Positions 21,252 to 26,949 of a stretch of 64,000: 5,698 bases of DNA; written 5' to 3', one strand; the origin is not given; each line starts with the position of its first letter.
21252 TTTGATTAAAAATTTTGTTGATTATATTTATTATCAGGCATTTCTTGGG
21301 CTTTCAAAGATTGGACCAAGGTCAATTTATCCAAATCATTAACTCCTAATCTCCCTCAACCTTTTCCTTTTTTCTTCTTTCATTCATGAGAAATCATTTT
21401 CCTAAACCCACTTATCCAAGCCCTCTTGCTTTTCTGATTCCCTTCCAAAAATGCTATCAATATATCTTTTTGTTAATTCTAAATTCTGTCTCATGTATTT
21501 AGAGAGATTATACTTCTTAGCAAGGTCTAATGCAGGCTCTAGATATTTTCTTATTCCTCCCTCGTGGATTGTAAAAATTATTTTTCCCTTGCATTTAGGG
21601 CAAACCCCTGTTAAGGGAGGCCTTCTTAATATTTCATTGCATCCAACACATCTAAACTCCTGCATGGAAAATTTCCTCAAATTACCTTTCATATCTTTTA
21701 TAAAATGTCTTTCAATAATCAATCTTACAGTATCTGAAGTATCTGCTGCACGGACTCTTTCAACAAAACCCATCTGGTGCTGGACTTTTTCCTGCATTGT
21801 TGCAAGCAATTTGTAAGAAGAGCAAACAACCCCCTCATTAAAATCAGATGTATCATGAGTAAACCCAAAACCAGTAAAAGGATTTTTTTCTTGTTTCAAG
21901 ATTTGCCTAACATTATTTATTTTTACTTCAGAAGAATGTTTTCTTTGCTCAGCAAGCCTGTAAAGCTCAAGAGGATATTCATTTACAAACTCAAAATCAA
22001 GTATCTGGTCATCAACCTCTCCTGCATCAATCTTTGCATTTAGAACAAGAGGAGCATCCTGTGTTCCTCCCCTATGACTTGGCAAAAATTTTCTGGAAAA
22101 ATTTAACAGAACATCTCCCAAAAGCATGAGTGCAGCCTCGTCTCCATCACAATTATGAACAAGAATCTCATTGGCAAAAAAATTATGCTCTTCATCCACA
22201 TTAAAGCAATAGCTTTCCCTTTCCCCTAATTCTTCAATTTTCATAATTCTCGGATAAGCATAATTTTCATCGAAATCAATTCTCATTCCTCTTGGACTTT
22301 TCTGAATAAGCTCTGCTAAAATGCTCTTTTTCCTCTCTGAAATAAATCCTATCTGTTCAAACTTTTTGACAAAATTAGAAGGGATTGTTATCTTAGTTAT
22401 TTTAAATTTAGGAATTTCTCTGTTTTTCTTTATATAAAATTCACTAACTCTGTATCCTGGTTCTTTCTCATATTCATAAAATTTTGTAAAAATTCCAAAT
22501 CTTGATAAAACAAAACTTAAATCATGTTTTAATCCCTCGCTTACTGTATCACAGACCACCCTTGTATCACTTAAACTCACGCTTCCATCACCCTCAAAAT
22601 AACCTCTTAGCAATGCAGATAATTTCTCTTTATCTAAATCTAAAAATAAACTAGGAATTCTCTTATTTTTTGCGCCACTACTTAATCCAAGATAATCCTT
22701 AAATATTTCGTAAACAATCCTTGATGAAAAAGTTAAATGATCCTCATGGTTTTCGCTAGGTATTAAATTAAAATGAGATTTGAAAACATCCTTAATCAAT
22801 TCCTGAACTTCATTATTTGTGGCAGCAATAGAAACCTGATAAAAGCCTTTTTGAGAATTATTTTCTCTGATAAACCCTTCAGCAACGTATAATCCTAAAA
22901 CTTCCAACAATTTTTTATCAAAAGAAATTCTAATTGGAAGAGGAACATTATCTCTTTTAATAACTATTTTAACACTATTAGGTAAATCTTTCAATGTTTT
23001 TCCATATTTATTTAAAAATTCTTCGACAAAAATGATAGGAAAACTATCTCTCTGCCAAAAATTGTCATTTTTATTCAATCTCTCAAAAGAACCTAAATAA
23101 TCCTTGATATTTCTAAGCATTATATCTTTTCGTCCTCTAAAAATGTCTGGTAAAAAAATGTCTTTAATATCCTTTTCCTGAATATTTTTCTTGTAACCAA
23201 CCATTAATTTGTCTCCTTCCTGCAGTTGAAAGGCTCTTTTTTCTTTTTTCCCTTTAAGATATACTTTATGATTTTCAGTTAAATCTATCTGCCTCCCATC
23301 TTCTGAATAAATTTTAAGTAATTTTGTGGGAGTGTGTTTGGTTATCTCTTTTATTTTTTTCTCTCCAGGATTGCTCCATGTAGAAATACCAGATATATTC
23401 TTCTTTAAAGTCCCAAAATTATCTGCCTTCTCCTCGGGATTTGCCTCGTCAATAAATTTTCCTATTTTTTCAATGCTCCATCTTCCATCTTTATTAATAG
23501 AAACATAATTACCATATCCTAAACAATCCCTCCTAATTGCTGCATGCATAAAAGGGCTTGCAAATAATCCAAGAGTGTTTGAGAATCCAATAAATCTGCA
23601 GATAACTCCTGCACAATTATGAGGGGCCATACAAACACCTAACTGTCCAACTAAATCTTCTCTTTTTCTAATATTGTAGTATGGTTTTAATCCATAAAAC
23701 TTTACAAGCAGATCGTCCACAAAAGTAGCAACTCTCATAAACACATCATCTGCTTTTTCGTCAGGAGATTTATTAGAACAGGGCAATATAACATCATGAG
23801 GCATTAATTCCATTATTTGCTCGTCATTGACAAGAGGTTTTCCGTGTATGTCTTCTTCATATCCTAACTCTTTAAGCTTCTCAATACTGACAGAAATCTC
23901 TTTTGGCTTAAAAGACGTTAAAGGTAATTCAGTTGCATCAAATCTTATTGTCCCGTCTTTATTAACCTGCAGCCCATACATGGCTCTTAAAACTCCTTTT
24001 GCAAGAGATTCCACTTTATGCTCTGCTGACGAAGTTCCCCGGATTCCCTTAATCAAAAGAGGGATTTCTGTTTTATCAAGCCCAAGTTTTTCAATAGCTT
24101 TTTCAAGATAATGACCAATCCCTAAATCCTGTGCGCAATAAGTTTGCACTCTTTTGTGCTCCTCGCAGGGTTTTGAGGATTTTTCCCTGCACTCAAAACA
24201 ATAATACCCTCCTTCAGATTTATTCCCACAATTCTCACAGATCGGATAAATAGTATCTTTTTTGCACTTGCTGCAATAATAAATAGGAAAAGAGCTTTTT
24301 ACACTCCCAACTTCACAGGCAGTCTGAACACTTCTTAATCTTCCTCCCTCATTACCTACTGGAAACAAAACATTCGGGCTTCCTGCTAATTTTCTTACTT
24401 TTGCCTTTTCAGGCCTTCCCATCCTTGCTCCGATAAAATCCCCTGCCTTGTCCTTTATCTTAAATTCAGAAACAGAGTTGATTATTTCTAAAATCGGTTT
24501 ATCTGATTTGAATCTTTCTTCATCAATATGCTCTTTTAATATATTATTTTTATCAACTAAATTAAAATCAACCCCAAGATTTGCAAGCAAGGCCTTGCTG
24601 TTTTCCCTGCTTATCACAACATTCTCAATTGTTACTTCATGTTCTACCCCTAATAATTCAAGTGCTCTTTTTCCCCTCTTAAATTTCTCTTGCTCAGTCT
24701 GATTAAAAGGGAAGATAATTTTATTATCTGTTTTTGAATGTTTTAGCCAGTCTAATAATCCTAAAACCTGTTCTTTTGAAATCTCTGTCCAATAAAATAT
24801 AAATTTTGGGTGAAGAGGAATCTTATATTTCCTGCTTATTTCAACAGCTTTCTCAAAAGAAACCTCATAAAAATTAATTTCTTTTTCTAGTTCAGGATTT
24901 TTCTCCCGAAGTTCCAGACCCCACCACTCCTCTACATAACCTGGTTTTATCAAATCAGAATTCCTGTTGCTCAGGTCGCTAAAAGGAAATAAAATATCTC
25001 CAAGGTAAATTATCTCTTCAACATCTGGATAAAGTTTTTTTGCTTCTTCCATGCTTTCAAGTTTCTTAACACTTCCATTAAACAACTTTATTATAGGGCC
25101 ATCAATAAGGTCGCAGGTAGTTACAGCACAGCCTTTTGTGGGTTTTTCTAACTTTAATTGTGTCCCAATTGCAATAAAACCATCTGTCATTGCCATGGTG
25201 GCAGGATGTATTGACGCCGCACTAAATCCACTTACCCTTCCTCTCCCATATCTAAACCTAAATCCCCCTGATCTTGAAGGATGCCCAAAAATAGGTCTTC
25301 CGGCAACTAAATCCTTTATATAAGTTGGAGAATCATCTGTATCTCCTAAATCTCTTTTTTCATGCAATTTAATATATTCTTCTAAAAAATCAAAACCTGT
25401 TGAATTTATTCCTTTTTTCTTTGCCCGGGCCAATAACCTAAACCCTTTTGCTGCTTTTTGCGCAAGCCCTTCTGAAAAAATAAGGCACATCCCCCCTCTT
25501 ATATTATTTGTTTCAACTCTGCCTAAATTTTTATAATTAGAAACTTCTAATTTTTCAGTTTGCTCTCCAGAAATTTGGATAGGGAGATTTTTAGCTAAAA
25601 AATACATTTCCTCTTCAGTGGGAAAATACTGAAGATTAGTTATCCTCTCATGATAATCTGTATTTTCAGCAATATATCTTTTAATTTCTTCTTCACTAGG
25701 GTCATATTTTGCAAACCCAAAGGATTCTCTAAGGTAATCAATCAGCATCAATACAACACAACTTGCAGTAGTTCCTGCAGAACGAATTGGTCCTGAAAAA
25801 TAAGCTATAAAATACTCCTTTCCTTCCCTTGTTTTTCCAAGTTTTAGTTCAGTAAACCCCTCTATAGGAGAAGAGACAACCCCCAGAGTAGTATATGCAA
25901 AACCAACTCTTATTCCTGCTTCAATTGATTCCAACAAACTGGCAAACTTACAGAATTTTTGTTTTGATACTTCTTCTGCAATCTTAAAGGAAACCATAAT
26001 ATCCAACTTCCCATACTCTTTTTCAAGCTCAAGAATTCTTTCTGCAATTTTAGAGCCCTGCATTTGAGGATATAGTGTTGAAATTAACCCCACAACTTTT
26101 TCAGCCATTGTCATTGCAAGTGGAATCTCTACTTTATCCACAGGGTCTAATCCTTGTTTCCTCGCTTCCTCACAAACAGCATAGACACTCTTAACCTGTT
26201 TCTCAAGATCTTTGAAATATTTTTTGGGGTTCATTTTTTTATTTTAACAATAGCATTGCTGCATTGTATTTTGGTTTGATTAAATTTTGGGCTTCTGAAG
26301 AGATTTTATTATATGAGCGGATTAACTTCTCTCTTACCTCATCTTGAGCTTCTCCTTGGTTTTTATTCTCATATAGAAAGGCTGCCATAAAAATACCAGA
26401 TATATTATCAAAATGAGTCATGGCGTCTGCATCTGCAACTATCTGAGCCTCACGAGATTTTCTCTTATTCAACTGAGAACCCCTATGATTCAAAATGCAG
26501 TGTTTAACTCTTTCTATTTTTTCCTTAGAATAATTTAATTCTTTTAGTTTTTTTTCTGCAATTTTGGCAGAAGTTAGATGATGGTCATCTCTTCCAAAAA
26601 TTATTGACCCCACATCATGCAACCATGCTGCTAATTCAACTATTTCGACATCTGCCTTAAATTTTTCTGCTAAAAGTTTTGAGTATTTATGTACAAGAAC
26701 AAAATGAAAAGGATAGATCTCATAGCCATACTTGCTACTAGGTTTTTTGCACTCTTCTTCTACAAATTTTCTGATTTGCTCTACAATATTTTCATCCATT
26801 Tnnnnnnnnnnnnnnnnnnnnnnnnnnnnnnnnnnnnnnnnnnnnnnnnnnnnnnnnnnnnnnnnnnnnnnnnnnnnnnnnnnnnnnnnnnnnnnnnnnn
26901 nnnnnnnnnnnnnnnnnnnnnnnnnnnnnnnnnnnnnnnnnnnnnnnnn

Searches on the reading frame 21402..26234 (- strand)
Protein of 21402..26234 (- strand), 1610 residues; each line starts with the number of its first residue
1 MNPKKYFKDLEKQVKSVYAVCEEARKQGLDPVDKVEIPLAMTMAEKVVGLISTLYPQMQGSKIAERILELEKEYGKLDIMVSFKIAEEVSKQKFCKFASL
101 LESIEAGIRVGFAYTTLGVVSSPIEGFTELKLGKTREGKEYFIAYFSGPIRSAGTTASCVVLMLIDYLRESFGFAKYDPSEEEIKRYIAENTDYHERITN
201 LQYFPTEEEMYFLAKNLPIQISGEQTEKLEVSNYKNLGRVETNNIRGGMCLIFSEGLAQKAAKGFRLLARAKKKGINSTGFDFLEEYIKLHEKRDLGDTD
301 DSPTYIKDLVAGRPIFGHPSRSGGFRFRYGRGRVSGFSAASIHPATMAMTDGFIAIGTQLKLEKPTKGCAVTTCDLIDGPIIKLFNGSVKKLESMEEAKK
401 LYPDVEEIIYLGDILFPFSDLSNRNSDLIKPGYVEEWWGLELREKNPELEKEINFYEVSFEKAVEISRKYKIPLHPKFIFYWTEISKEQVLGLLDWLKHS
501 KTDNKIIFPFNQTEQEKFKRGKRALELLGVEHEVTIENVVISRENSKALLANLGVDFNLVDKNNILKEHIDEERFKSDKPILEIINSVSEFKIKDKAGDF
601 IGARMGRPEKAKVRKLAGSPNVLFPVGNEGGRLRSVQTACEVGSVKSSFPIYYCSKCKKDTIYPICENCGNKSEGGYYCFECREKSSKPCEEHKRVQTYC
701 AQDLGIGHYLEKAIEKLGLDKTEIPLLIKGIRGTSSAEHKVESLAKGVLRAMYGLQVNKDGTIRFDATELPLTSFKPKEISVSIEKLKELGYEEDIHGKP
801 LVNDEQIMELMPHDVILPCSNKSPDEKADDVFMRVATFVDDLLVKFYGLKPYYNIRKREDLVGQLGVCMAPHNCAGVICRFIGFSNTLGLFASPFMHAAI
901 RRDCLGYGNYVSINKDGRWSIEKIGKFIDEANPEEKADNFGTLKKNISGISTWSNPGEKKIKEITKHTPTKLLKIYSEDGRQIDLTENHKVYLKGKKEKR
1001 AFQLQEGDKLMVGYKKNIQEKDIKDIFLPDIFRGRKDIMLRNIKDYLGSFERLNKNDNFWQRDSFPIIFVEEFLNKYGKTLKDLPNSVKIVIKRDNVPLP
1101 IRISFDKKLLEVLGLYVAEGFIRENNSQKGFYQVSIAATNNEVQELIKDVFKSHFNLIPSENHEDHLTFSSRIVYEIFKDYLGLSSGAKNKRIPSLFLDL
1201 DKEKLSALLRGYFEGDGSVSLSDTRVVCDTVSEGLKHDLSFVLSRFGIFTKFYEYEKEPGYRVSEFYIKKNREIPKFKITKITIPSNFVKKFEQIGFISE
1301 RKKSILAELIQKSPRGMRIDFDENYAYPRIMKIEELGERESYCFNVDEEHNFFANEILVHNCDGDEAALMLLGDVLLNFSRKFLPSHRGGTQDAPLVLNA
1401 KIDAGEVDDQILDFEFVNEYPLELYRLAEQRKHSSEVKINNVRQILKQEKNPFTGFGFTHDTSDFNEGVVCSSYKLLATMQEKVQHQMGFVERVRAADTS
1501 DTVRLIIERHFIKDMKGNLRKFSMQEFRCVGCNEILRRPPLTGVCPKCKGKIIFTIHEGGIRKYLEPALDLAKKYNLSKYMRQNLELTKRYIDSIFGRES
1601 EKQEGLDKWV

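Call 15: search_protein_families(library=pfam, proteins=[window:21402-26234:-], max_evalue=0.0001)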
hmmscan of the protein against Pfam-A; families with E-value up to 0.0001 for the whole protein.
window:21402-26234:- (1610 aa): 5 families
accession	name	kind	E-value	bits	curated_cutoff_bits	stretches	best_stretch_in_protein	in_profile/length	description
PF24844.1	PolC_DP2_central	-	2.7e-111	372.5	24.3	1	302-685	11-369/372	DNA polymerase II large subunit DP2, central domain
PF24846.1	PolC_DP2_cat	-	6.1e-101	337.8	24.3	2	727-908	7-181/299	DNA polymerase II large subunit DP2, catalytic domain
PF03833.19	PolC_DP2_N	-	9.5e-77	258.2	24.3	1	5-289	1-270/271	DNA polymerase II large subunit DP2, N-terminal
PF14890.11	Intein_splicing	-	3.9e-15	56.4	35.8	1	924-1361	12-155/155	Intein splicing domain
PF14528.11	LAGLIDADG_3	-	7e-14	52.3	22.5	1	1205-1264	3-63/82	LAGLIDADG-like domain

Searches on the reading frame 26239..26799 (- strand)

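Call 49: search_protein_families(library=pfam, proteins=[window:26239-26799:-], max_evalue=0.001)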
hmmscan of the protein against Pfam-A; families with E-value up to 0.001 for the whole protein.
window:26239-26799:- (186 aa): 2 families
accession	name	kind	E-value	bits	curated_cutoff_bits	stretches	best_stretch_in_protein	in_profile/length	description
PF01966.28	HD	-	2.6e-13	50.7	22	1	32-127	4-113/116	HD domain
PF13875.12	DUF4202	-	1.3e-05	25.5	35.1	1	70-174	80-170/183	Domain of unknown function (DUF4202)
